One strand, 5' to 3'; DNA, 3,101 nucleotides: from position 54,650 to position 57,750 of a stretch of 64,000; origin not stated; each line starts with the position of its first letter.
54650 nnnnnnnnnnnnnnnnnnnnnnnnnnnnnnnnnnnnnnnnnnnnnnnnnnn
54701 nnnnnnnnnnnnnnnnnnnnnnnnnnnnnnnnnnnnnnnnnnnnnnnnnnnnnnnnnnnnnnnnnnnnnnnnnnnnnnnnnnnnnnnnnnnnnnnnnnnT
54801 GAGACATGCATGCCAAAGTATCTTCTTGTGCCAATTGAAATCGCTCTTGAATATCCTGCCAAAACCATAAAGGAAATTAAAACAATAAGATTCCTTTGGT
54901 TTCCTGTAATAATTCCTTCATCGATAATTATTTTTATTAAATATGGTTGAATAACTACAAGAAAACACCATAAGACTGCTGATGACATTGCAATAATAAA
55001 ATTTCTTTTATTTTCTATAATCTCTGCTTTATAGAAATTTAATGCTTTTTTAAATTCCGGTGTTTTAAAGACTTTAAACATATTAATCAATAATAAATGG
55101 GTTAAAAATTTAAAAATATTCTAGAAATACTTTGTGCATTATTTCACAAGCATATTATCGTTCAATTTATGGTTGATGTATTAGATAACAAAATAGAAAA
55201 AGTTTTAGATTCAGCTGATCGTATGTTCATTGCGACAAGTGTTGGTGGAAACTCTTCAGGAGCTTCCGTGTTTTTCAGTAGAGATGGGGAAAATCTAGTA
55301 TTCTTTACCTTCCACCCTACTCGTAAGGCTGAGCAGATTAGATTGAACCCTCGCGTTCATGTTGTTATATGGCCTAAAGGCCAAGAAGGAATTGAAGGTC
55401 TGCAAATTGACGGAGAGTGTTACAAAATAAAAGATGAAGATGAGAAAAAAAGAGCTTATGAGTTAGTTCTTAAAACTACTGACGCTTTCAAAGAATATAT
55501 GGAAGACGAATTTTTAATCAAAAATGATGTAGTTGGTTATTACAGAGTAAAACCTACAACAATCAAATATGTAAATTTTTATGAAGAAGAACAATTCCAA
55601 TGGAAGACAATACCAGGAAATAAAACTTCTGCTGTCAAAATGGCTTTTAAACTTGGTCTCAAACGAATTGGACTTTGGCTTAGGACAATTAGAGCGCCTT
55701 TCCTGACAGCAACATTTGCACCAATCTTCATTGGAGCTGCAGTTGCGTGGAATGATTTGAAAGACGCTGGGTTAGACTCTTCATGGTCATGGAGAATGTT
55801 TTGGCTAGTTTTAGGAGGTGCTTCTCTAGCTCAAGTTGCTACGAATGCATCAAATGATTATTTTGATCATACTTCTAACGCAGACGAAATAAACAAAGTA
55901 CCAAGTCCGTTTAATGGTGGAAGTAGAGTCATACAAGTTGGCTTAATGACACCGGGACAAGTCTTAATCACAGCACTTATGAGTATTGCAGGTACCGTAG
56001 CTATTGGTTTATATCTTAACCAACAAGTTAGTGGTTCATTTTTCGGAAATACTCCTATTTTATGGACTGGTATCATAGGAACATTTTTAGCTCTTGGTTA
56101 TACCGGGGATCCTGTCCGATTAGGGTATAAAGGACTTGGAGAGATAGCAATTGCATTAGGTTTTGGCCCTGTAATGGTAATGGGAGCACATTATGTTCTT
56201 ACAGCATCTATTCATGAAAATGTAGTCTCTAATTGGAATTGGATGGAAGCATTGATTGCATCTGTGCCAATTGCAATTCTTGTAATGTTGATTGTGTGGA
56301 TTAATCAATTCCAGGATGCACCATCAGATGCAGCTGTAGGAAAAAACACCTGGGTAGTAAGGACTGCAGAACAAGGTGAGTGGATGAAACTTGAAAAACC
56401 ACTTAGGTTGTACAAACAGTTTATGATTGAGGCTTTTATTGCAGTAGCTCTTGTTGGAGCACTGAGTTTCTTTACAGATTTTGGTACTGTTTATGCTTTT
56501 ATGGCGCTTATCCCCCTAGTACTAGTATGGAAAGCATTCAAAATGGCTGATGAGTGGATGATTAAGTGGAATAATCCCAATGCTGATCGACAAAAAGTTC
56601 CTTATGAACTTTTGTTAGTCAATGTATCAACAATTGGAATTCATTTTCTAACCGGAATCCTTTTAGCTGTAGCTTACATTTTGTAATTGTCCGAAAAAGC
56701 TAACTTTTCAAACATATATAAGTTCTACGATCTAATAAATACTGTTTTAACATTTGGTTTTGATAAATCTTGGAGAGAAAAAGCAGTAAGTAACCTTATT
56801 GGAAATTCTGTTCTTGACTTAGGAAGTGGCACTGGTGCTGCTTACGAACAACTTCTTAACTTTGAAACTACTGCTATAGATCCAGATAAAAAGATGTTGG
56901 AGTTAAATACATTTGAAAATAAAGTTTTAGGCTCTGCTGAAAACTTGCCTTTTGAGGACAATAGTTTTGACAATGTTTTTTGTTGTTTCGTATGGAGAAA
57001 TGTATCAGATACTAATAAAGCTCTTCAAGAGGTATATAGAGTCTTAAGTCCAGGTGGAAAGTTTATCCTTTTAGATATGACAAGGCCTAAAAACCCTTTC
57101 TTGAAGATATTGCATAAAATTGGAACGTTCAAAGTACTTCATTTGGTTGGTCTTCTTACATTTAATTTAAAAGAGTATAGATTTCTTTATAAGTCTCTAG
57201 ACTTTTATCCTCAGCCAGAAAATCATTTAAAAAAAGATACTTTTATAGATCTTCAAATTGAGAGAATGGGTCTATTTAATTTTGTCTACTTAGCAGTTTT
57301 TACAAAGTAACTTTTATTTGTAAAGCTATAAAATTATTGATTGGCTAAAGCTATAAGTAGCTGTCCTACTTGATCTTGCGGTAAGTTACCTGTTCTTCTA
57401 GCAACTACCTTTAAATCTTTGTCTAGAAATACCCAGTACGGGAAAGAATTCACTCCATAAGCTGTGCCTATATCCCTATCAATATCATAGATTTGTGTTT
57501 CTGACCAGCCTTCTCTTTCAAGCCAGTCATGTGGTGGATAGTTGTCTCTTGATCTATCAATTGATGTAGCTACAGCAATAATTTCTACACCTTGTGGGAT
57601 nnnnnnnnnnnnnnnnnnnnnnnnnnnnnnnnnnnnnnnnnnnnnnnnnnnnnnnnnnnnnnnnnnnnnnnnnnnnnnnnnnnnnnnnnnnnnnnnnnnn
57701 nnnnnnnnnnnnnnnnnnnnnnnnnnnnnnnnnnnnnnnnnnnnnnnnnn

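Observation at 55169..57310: PNPOx/FDOR-like flavin-deazaflavin split-barrel domain fused to MenA prenyltransferase, followed by UbiE/MenG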

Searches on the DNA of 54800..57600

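Call 87: search_rna_families(source=window, start=54800, end=57600, threshold=evalue, max_evalue=1)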
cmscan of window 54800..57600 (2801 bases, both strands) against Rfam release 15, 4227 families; matches with E-value up to 1: 0.
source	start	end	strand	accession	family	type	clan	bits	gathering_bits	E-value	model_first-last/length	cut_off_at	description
